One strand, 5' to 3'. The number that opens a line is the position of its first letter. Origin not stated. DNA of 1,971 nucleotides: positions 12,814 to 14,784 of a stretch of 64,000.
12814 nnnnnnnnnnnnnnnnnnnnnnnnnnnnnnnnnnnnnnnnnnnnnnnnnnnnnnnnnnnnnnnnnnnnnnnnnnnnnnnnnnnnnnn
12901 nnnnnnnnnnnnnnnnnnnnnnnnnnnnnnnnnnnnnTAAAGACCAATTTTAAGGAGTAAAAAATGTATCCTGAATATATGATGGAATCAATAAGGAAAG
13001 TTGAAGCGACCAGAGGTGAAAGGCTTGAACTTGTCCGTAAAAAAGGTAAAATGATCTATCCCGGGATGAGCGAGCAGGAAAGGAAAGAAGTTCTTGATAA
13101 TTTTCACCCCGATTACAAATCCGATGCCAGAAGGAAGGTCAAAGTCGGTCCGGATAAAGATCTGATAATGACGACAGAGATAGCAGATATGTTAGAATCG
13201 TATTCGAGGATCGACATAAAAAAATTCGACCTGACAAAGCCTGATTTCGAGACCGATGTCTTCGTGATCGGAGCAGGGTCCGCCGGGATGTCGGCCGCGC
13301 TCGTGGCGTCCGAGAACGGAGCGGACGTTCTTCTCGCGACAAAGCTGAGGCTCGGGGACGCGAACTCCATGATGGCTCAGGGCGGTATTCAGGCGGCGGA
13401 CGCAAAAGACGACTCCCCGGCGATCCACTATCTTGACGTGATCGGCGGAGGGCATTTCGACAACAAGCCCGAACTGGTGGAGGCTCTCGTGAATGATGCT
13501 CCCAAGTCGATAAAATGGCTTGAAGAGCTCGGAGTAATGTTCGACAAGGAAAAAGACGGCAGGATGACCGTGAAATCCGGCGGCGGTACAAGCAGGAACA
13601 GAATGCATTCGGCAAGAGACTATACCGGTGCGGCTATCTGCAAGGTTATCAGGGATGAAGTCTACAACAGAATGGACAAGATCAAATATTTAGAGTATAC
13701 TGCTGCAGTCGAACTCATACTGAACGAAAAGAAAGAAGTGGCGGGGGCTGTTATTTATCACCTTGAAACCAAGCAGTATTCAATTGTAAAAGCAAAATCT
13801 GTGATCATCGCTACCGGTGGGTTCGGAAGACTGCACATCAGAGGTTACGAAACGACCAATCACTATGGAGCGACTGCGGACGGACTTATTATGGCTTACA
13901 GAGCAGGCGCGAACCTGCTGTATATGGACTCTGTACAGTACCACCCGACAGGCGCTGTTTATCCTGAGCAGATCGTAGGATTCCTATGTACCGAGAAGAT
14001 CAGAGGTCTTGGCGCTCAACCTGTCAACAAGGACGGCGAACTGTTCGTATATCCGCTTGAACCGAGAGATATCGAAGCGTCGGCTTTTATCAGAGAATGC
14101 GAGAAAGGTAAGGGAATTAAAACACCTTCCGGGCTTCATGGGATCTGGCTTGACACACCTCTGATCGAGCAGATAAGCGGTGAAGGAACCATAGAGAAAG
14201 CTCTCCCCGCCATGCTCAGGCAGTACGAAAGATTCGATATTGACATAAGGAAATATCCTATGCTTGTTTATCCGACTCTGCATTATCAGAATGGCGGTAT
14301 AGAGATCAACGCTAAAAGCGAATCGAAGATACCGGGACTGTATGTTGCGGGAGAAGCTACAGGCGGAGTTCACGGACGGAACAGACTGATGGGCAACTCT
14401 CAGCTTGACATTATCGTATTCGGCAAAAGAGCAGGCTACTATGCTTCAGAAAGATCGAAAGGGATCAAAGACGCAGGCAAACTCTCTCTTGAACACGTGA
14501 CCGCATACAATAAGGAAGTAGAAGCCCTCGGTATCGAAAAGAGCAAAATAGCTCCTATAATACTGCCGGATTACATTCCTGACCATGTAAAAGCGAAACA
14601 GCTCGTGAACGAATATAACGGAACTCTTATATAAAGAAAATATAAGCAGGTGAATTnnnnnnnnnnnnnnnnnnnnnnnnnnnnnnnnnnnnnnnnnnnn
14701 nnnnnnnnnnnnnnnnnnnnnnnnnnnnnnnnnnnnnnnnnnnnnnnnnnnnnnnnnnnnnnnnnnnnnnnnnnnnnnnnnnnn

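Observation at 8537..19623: Eleven-gene operon coupling HdrA(MvhD)-HdrC-HdrB to a soluble fumarate reductase/succinate dehydrogenase plus SucCD, fumarase and malic enzyme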

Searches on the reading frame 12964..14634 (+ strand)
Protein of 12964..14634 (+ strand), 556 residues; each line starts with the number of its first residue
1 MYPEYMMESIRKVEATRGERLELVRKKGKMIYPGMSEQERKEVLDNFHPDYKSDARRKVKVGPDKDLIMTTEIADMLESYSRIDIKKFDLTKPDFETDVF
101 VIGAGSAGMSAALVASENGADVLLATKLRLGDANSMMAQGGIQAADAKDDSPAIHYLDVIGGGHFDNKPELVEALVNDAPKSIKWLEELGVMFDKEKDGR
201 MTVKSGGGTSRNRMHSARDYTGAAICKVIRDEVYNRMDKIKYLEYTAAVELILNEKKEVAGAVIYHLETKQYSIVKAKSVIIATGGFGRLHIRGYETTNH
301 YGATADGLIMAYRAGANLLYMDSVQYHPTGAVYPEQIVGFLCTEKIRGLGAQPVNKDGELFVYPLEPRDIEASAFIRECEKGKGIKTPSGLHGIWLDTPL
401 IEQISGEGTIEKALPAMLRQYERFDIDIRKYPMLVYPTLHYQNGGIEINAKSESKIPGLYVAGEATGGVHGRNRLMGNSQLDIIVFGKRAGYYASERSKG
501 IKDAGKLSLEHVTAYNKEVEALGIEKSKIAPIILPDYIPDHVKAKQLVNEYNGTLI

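Call 3: search_protein_families(library=pfam, proteins=[window:12964-14634:+])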
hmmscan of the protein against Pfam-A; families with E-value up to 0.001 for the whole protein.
window:12964-14634:+ (556 aa): 8 families
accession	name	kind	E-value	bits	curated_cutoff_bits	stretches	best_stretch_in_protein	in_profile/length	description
PF00890.30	FAD_binding_2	-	1.3e-72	245.7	20.4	1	98-479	1-413/414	FAD binding domain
PF07992.20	Pyr_redox_2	-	3.7e-11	43.4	26.1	1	98-301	2-125/291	Pyridine nucleotide-disulphide oxidoreductase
PF03486.20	HI0933_like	-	1.3e-10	41.6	50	1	98-464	2-218/244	HI0933-like protein Rossmann domain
PF01134.28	GIDA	-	2.6e-08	33.8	22.1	1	98-127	1-30/391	Glucose inhibited division protein A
PF01266.30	DAO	-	5.2e-08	33.2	27.9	1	98-207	1-95/353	FAD dependent oxidoreductase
PF01946.23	Thi4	-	2.1e-05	24.3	26.2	0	95-123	16-45/235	Thi4 family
PF13738.12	Pyr_redox_3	-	5e-05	23.1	30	0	95-127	163-195/305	Pyridine nucleotide-disulphide oxidoreductase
PF12831.13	FAD_oxidored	-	0.00027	20.8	27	1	98-126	1-29/416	FAD dependent oxidoreductase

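Call 4: search_protein_families(library=ncbifam, proteins=[window:12964-14634:+])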
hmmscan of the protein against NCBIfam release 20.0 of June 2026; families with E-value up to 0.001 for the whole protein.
window:12964-14634:+ (556 aa): 64 families (the best 25 are shown)
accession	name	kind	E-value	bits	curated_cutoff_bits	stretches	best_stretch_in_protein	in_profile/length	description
NF004900.0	PRK06263.1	equivalog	1.3e-97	327.7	718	1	95-503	6-409/546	fumarate reductase (CoM/CoB) subunit TfrA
NF005866.0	PRK07803.1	equivalog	7e-87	292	819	2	96-363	8-285/631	fumarate reductase/succinate dehydrogenase flavoprotein subunit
TIGR01812.1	sdhA_frdA_Gneg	subfamily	4e-85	286.4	567.3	1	98-522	1-429/568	succinate dehydrogenase or fumarate reductase, flavoprotein subunit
TIGR00551.1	nadB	equivalog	1.3e-83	281.4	452.75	1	96-516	2-407/489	L-aspartate oxidase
NF005867.0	PRK07804.1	equivalog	3.3e-75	253.4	639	1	96-505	18-424/548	L-aspartate oxidase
NF005636.0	PRK07395.1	subfamily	1e-72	245.2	723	1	96-498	12-406/560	L-aspartate oxidase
NF005701.0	PRK07512.1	equivalog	2.1e-70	237.6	528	1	95-500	8-399/516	L-aspartate oxidase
NF005978.0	PRK08071.1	equivalog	2.4e-70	237.4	621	1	97-499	4-389/514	L-aspartate oxidase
NF004724.0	PRK06069.1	subfamily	4.5e-70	236.4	826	1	96-505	5-421/577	succinate dehydrogenase/fumarate reductase flavoprotein subunit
TIGR01813.1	flavo_cyto_c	subfamily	3.8e-68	230.2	285.45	2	98-382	1-293/444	flavocytochrome c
NF004820.0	PRK06175.1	equivalog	2.4e-66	224.4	472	1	96-529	4-414/433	L-aspartate oxidase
NF006567.0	PRK09077.1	equivalog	1.5e-65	221.5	629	1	93-503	5-414/537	L-aspartate oxidase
NF006686.0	PRK09231.1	equivalog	1.7e-65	221.7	854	1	95-512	4-429/598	fumarate reductase (quinol) flavoprotein subunit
NF004613.0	PRK05945.1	equivalog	2e-65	221.5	824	1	96-499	3-414/575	succinate dehydrogenase/fumarate reductase flavoprotein subunit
TIGR01816.1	sdhA_forward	equivalog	7.1e-65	219.3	727.35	1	97-528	3-445/584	succinate dehydrogenase flavoprotein subunit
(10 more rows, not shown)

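Call 15: find_homologous_proteins(query=window:12964-14634:+)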
Query window:12964-14634:+ (556 aa): 8000 proteins with E <= 0.001 among 8000 candidates; the best 120 are listed.
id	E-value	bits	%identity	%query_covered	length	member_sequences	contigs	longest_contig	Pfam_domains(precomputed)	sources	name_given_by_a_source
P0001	0.0e+0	1250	100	100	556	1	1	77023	PF01946.24,PF01266.31,PF00890.31,PF07992.21,PF03486.21,PF01134.29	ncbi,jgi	-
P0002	0.0e+0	1208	96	100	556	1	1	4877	PF01266.31,PF00890.31,PF07992.21,PF03486.21,PF01134.29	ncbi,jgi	-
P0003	0.0e+0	1154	90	100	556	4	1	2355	PF01266.31,PF00890.31,PF07992.21,PF03486.21,PF01134.29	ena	-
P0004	0.0e+0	1123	87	100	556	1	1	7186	PF01266.31,PF00890.31,PF07992.21,PF03486.21,PF01134.29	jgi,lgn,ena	-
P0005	0.0e+0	1070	83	100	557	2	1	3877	PF01946.24,PF01266.31,PF00890.31,PF07992.21,PF03486.21,PF01134.29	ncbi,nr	ncbi:MAG: FAD-binding protein [Candidatus Delongbacteria bacterium]|nr:FAD-binding protein [Candidat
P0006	0.0e+0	1062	82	100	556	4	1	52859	PF01946.24,PF01266.31,PF00890.31,PF07992.21,PF13738.13,PF03486.21,PF01134.29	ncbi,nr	ncbi:MAG: FAD-binding protein [Candidatus Delongbacteria bacterium]|nr:FAD-binding protein [Candidat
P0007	0.0e+0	1059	82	100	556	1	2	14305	PF01266.31,PF00890.31,PF07992.21,PF03486.21,PF01134.29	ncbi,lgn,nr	ncbi:MAG: FAD-binding protein [Candidatus Delongbacteria bacterium]|nr:FAD-binding protein [Candidat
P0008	0.0e+0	1037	81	100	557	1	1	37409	PF01266.31,PF00890.31,PF07992.21,PF03486.21,PF01134.29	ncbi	-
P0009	0.0e+0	1037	81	100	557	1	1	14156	PF01266.31,PF00890.31,PF07992.21,PF03486.21,PF01134.29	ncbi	-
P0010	0.0e+0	1032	81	100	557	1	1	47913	PF01946.24,PF01266.31,PF00890.31,PF07992.21,PF03486.21,PF01134.29,PF12831.14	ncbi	-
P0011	0.0e+0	1029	80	100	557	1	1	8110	PF01946.24,PF01266.31,PF00890.31,PF07992.21,PF03486.21,PF01134.29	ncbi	-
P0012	0.0e+0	1026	80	100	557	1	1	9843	PF01946.24,PF01266.31,PF00890.31,PF07992.21,PF03486.21,PF01134.29,PF01494.26,PF12831.14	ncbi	-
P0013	0.0e+0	1014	80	100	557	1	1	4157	PF01946.24,PF01266.31,PF00890.31,PF07992.21,PF03486.21,PF01134.29,PF12831.14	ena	-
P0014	2.9e-294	995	77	100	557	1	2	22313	PF01266.31,PF00890.31,PF07992.21,PF13738.13,PF03486.21,PF01134.29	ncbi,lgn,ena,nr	ncbi:MAG: FAD-binding protein [Candidatus Cloacimonetes bacterium]|nr:FAD-binding protein [Candidatu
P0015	2.9e-292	988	77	100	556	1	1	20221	PF01266.31,PF00890.31,PF07992.21,PF13738.13,PF03486.21,PF01134.29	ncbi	ncbi:FAD-dependent oxidoreductase [Candidatus Cloacimonadota bacterium]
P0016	2.2e-291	986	77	100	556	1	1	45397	PF01266.31,PF00890.31,PF07992.21,PF03486.21,PF01134.29,PF12831.14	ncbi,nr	ncbi:MAG: FAD-binding protein [Candidatus Marinimicrobia bacterium]|nr:FAD-binding protein [Candidat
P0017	2.4e-290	982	77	100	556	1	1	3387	PF01946.24,PF01266.31,PF00890.31,PF07992.21,PF13738.13,PF03486.21,PF01134.29,PF12831.14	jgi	-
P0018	3.2e-290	982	77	100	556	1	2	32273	PF01946.24,PF01266.31,PF00890.31,PF07992.21,PF13738.13,PF03486.21,PF01134.29,PF01494.26,PF12831.14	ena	-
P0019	3.4e-290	982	76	100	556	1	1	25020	PF01946.24,PF01266.31,PF00890.31,PF07992.21,PF13738.13,PF03486.21,PF01134.29,PF12831.14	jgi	jgi:fumarate reductase (CoM/CoB) subunit A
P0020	4.6e-290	981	77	100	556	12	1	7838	PF01266.31,PF00890.31,PF07992.21,PF13738.13,PF03486.21,PF01134.29,PF12831.14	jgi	-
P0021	8.9e-290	980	77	100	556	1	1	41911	PF01946.24,PF01266.31,PF00890.31,PF07992.21,PF13738.13,PF03486.21,PF01134.29,PF01494.26,PF12831.14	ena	-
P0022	1.2e-289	980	77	100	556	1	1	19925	PF01266.31,PF00890.31,PF07992.21,PF03486.21,PF01134.29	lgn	-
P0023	1.5e-289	979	77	100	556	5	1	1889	PF01266.31,PF00890.31,PF07992.21,PF03486.21,PF01134.29,PF12831.14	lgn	-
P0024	4.6e-289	978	77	100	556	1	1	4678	PF01266.31,PF00890.31,PF07992.21,PF03486.21,PF01134.29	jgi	jgi:succinate dehydrogenase/fumarate reductase flavoprotein subunit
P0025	9.5e-289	977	76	100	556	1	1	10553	PF01946.24,PF01266.31,PF00890.31,PF07992.21,PF13738.13,PF03486.21,PF01134.29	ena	-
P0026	1.1e-288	977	76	100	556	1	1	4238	PF01266.31,PF00890.31,PF07992.21,PF03486.21,PF01134.29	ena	-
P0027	1.9e-288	976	77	100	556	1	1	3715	PF01266.31,PF00890.31,PF07992.21,PF13738.13,PF03486.21,PF12831.14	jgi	-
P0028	2.2e-288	976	76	100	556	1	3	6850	PF01946.24,PF01266.31,PF00890.31,PF07992.21,PF13738.13,PF03486.21,PF01134.29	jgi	-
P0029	7.5e-288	974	75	100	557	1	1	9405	PF01266.31,PF00890.31,PF07992.21,PF03486.21,PF01134.29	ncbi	-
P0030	1.3e-287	973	76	100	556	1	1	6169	PF01266.31,PF00890.31,PF07992.21,PF13738.13,PF03486.21,PF12831.14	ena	-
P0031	3.4e-287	972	76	100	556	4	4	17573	PF01266.31,PF00890.31,PF07992.21,PF13738.13,PF03486.21,PF01134.29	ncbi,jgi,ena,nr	ncbi:MAG: succinate dehydrogenase/fumarate reductase flavoprotein subunit [Candidatus Cloacimonadota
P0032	4.8e-287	971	77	100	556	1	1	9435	PF01266.31,PF00890.31,PF07992.21,PF13738.13,PF03486.21,PF01134.29,PF12831.14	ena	-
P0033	6.2e-287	971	75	100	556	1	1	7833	PF01946.24,PF01266.31,PF00890.31,PF07992.21,PF13738.13,PF03486.21,PF01134.29,PF12831.14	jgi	-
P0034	2.3e-286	969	74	100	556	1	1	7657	PF01266.31,PF00890.31,PF07992.21,PF03486.21,PF01134.29,PF12831.14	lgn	-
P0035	2.7e-286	969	74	100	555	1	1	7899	PF01266.31,PF00890.31,PF07992.21,PF13738.13,PF03486.21,PF01134.29,PF12831.14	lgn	-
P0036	3.2e-286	968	75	100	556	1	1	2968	PF01946.24,PF01266.31,PF00890.31,PF07992.21,PF13738.13,PF03486.21,PF01134.29,PF12831.14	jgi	jgi:succinate dehydrogenase/fumarate reductase flavoprotein subunit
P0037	5.6e-286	968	75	100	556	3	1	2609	PF01946.24,PF01266.31,PF00890.31,PF07992.21,PF03486.21,PF01134.29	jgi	-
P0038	5.9e-286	968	75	100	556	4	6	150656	PF01266.31,PF00890.31,PF07992.21,PF03486.21,PF01134.29,PF12831.14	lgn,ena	-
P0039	1.4e-285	966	75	100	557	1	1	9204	PF01266.31,PF00890.31,PF07992.21,PF03486.21,PF01134.29,PF12831.14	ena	-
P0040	1.7e-285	966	75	100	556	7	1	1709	PF01266.31,PF00890.31,PF07992.21,PF03486.21,PF01134.29,PF12831.14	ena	-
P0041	1.9e-285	966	75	100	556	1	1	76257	PF01266.31,PF00890.31,PF07992.21,PF03486.21,PF01134.29,PF12831.14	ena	-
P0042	2.7e-285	965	74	100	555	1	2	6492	PF01266.31,PF00890.31,PF07992.21,PF13738.13,PF03486.21,PF01134.29,PF12831.14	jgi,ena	jgi:succinate dehydrogenase/fumarate reductase flavoprotein subunit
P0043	4.3e-285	965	75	100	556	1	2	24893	PF01946.24,PF01266.31,PF00890.31,PF07992.21,PF13738.13,PF03486.21,PF01134.29,PF12831.14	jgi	-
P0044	4.6e-285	965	75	100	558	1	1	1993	PF01266.31,PF00890.31,PF07992.21,PF03486.21,PF01134.29,PF12831.14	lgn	-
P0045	5.2e-285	964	75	100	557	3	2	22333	PF01266.31,PF00890.31,PF07992.21,PF13738.13,PF03486.21,PF01134.29,PF12831.14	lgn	-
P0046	5.6e-285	964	74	100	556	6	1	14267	PF01946.24,PF01266.31,PF00890.31,PF07992.21,PF03486.21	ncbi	-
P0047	6.5e-285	964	74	100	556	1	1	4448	PF00890.31,PF07992.21,PF03486.21,PF01134.29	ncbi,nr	ncbi:MAG: FAD-binding protein [Candidatus Marinimicrobia bacterium]|nr:FAD-binding protein [Candidat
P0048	1.5e-284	963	75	100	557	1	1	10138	PF01946.24,PF01266.31,PF00890.31,PF07992.21,PF13738.13,PF03486.21,PF01134.29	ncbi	-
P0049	1.9e-284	963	75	100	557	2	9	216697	PF01266.31,PF00890.31,PF07992.21,PF13738.13,PF03486.21,PF01134.29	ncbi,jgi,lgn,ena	-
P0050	2.0e-284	963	74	100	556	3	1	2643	PF01266.31,PF00890.31,PF07992.21,PF13738.13,PF03486.21,PF01134.29,PF12831.14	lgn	-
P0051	3.0e-284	962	75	100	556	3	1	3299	PF01946.24,PF01266.31,PF00890.31,PF07992.21,PF03486.21,PF01134.29,PF12831.14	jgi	-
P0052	3.7e-284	962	75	100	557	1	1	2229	PF01946.24,PF01266.31,PF00890.31,PF07992.21,PF13738.13,PF03486.21,PF01134.29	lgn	-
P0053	3.8e-284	962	76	100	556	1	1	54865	PF01266.31,PF00890.31,PF07992.21,PF03486.21,PF01134.29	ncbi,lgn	-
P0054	7.0e-284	961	75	100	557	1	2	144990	PF01946.24,PF01266.31,PF00890.31,PF07992.21,PF13738.13,PF03486.21,PF01134.29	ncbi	-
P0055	7.1e-284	961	75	100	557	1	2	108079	PF01946.24,PF01266.31,PF00890.31,PF07992.21,PF13738.13,PF03486.21,PF01134.29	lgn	-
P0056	1.3e-283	960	75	100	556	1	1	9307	PF01946.24,PF01266.31,PF00890.31,PF07992.21,PF13738.13,PF03486.21,PF01134.29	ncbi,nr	ncbi:MAG: FAD-dependent oxidoreductase [Candidatus Cloacimonetes bacterium]|nr:FAD-dependent oxidore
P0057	3.2e-283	959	74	100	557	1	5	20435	PF00890.31,PF07992.21,PF03486.21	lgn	-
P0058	3.6e-283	958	76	100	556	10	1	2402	PF01266.31,PF00890.31,PF07992.21,PF03486.21,PF01134.29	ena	-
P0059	5.3e-283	958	75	100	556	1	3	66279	PF01266.31,PF00890.31,PF07992.21,PF13738.13,PF03486.21,PF01134.29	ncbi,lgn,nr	ncbi:MAG: FAD-dependent oxidoreductase [Candidatus Cloacimonetes bacterium]|nr:FAD-dependent oxidore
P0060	6.7e-283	958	75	100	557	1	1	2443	PF01946.24,PF01266.31,PF00890.31,PF07992.21,PF13738.13,PF03486.21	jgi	-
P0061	8.5e-283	957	74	100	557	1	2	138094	PF01946.24,PF01266.31,PF00890.31,PF07992.21,PF13738.13,PF03486.21,PF01134.29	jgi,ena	-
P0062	9.0e-283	957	75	100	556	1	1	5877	PF01946.24,PF01266.31,PF00890.31,PF07992.21,PF13738.13,PF03486.21,PF01134.29,PF12831.14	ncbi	-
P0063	9.7e-283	957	74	100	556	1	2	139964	PF01266.31,PF00890.31,PF07992.21,PF13738.13,PF03486.21,PF01134.29,PF12831.14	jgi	jgi:fumarate reductase (CoM/CoB) subunit A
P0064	2.7e-282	955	75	100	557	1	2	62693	PF01946.24,PF01266.31,PF00890.31,PF07992.21,PF03486.21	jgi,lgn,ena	-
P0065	9.0e-282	954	74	100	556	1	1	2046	PF01266.31,PF00890.31,PF07992.21,PF03486.21,PF01134.29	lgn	-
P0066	9.6e-282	954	75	100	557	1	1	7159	PF01946.24,PF01266.31,PF00890.31,PF07992.21,PF13738.13,PF03486.21,PF01134.29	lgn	-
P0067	2.1e-281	953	73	100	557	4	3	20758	PF00890.31,PF07992.21,PF03486.21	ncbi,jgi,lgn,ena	-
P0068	2.1e-281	953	73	100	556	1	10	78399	PF01266.31,PF00890.31,PF07992.21,PF13738.13,PF03486.21,PF01134.29,PF12831.14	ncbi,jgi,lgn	jgi:succinate dehydrogenase/fumarate reductase flavoprotein subunit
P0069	3.9e-281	952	75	100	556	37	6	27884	PF01946.24,PF01266.31,PF00890.31,PF07992.21,PF13738.13,PF03486.21,PF01134.29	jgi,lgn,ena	-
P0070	4.9e-281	951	74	100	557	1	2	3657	PF01266.31,PF00890.31,PF07992.21,PF03486.21,PF01134.29,PF12831.14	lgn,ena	-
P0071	4.9e-281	951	73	100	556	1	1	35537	PF01946.24,PF01266.31,PF00890.31,PF07992.21,PF03486.21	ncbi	-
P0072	8.7e-281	951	74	100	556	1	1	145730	PF01266.31,PF00890.31,PF07992.21,PF03486.21,PF01134.29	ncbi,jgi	jgi:fumarate reductase (CoM/CoB) subunit A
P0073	1.0e-280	950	74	100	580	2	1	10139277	PF01266.31,PF00890.31,PF07992.21,PF03486.21,PF01134.29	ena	-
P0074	1.5e-280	950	74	100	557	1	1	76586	PF01946.24,PF01266.31,PF00890.31,PF07992.21,PF03486.21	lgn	-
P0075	2.5e-280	949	74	100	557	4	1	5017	PF00890.31,PF07992.21,PF03486.21,PF01134.29,PF12831.14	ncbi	-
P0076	2.8e-280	949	73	100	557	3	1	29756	PF00890.31,PF07992.21,PF03486.21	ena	-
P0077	3.2e-280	949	73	100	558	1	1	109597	PF00890.31,PF07992.21,PF03486.21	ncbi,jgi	-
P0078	3.3e-280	949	74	100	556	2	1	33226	PF01266.31,PF00890.31,PF07992.21,PF13738.13,PF03486.21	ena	-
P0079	4.0e-280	948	73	100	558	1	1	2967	PF01946.24,PF01266.31,PF00890.31,PF07992.21,PF13738.13,PF03486.21,PF01134.29,PF12831.14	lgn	-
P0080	4.2e-280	948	74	100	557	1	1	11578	PF00890.31,PF07992.21,PF03486.21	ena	-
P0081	6.1e-280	948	73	100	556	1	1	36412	PF01946.24,PF01266.31,PF00890.31,PF07992.21,PF03486.21,PF01134.29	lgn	-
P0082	1.8e-279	946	72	100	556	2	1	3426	PF01946.24,PF01266.31,PF00890.31,PF07992.21,PF03486.21,PF01134.29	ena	-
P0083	2.1e-279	946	73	100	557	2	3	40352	PF01946.24,PF01266.31,PF00890.31,PF07992.21,PF13738.13,PF03486.21,PF01134.29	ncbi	-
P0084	2.7e-279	946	73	100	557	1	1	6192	PF00890.31,PF07992.21,PF03486.21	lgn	-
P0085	7.4e-279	944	74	100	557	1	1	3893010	PF01266.31,PF00890.31,PF07992.21,PF13738.13,PF03486.21,PF01134.29,PF12831.14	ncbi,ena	-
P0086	8.0e-279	944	72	100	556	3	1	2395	PF01946.24,PF01266.31,PF00890.31,PF07992.21,PF13738.13,PF03486.21,PF01134.29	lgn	-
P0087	9.2e-279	944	72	100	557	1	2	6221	PF01266.31,PF00890.31,PF07992.21,PF03486.21,PF01134.29,PF12831.14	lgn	-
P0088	1.4e-278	943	73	100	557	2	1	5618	PF01266.31,PF00890.31,PF07992.21,PF03486.21,PF01134.29,PF12831.14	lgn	-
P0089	1.6e-278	943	74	100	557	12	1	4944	PF01266.31,PF00890.31,PF07992.21,PF03486.21,PF01134.29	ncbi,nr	ncbi:MAG: FAD-binding protein [Candidatus Marinimicrobia bacterium]|nr:FAD-binding protein [Candidat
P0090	2.0e-278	943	73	100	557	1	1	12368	PF00890.31,PF07992.21,PF03486.21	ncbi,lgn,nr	ncbi:MAG: FAD-binding protein [Candidatus Marinimicrobia bacterium]|nr:FAD-binding protein [Candidat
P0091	2.8e-278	942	73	100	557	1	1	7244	PF00890.31,PF07992.21,PF03486.21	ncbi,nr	ncbi:MAG: FAD-binding protein [Candidatus Marinimicrobia bacterium]|nr:FAD-binding protein [Candidat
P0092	3.3e-278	942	72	100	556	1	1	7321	PF01946.24,PF01266.31,PF00890.31,PF07992.21,PF03486.21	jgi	-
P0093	4.7e-278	942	74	100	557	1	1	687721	PF01266.31,PF00890.31,PF07992.21,PF03486.21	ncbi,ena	-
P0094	9.1e-278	941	73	100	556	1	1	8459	PF01946.24,PF01266.31,PF00890.31,PF07992.21,PF13738.13,PF03486.21,PF01134.29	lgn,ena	-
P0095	9.5e-278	941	71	100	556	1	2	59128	PF01946.24,PF01266.31,PF00890.31,PF07992.21,PF03486.21,PF01134.29,PF12831.14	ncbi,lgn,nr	ncbi:MAG: FAD-binding protein [Candidatus Cloacimonetes bacterium]|nr:FAD-binding protein [Candidatu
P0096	1.5e-277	940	73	100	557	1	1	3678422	PF01266.31,PF00890.31,PF07992.21,PF13738.13,PF03486.21,PF01134.29,PF12831.14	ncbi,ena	-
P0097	1.8e-277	940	73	100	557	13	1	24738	PF00890.31,PF07992.21,PF03486.21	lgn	-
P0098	1.9e-277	940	73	100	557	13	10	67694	PF00890.31,PF07992.21,PF03486.21,PF01134.29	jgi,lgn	jgi:succinate dehydrogenase/fumarate reductase flavoprotein subunit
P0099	2.7e-277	939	71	100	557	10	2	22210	PF01946.24,PF01266.31,PF00890.31,PF07992.21,PF13738.13,PF03486.21,PF01134.29,PF12831.14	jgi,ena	-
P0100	3.3e-277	939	73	100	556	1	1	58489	PF01946.24,PF01266.31,PF00890.31,PF07992.21,PF03486.21,PF01134.29,PF12831.14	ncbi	-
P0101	3.3e-277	939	73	100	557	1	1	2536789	PF01266.31,PF00890.31,PF07992.21,PF03486.21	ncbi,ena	-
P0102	3.4e-277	939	73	100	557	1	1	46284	PF01946.24,PF01266.31,PF00890.31,PF07992.21,PF13738.13,PF03486.21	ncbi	-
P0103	4.8e-277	938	73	100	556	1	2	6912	PF01946.24,PF01266.31,PF00890.31,PF07992.21,PF03486.21,PF01134.29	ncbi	-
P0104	4.9e-277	938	72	100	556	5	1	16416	PF01946.24,PF01266.31,PF00890.31,PF07992.21,PF03486.21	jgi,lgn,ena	-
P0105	4.9e-277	938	71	100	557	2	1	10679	PF01266.31,PF00890.31,PF07992.21,PF03486.21,PF01134.29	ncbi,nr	ncbi:MAG: FAD-binding protein [bacterium]|nr:FAD-binding protein [bacterium]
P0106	5.7e-277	938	73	100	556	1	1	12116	PF01946.24,PF01266.31,PF00890.31,PF07992.21,PF13738.13,PF03486.21,PF01134.29,PF01494.26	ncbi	-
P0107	7.6e-277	938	73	100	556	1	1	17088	PF01946.24,PF01266.31,PF00890.31,PF07992.21,PF13738.13,PF03486.21,PF01134.29,PF01494.26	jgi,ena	-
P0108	7.6e-277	938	73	100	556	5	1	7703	PF01946.24,PF01266.31,PF00890.31,PF07992.21,PF13738.13,PF03486.21,PF01134.29,PF01494.26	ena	-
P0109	1.2e-276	937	72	100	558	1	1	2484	PF01946.24,PF01266.31,PF00890.31,PF07992.21,PF13738.13,PF03486.21,PF01134.29,PF12831.14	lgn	-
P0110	1.3e-276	937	73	100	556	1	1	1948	PF01946.24,PF01266.31,PF00890.31,PF07992.21,PF03486.21,PF01134.29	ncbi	-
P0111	3.2e-276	935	73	100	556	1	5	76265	PF01266.31,PF00890.31,PF07992.21,PF03486.21,PF01134.29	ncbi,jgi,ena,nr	ncbi:MAG: FAD-binding protein [Candidatus Cloacimonetes bacterium]|jgi:succinate dehydrogenase/fumar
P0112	4.6e-276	935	73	100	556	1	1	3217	PF01266.31,PF00890.31,PF07992.21,PF03486.21,PF01134.29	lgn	-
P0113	4.6e-276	935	73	100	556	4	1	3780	PF01946.24,PF01266.31,PF00890.31,PF07992.21,PF03486.21,PF01134.29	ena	-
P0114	1.7e-275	933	73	100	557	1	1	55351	PF01266.31,PF00890.31,PF07992.21,PF03486.21,PF01134.29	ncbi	-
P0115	2.3e-275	933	71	100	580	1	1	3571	PF01946.24,PF01266.31,PF00890.31,PF07992.21,PF03486.21,PF01134.29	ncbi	-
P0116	4.7e-275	932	72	100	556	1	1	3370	PF01946.24,PF01266.31,PF00890.31,PF07992.21,PF13738.13,PF03486.21,PF01134.29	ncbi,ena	-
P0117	7.7e-275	931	72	100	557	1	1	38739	PF01266.31,PF00890.31,PF07992.21,PF13738.13,PF03486.21,PF01134.29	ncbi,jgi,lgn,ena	-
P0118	9.7e-275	931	72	100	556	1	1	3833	PF01946.24,PF01266.31,PF00890.31,PF07992.21,PF13738.13,PF03486.21,PF01134.29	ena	-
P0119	3.0e-274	929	72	100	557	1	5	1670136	PF01946.24,PF01266.31,PF00890.31,PF07992.21,PF13738.13,PF03486.21,PF01134.29,PF01494.26,PF12831.14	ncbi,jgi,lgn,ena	-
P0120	6.1e-274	928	72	100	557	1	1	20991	PF01266.31,PF00890.31,PF07992.21,PF13738.13,PF03486.21,PF01134.29,PF01494.26,PF12831.14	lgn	-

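Call 23: find_encoding_contigs(protein=P0001, flank=10000, max_places=3)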
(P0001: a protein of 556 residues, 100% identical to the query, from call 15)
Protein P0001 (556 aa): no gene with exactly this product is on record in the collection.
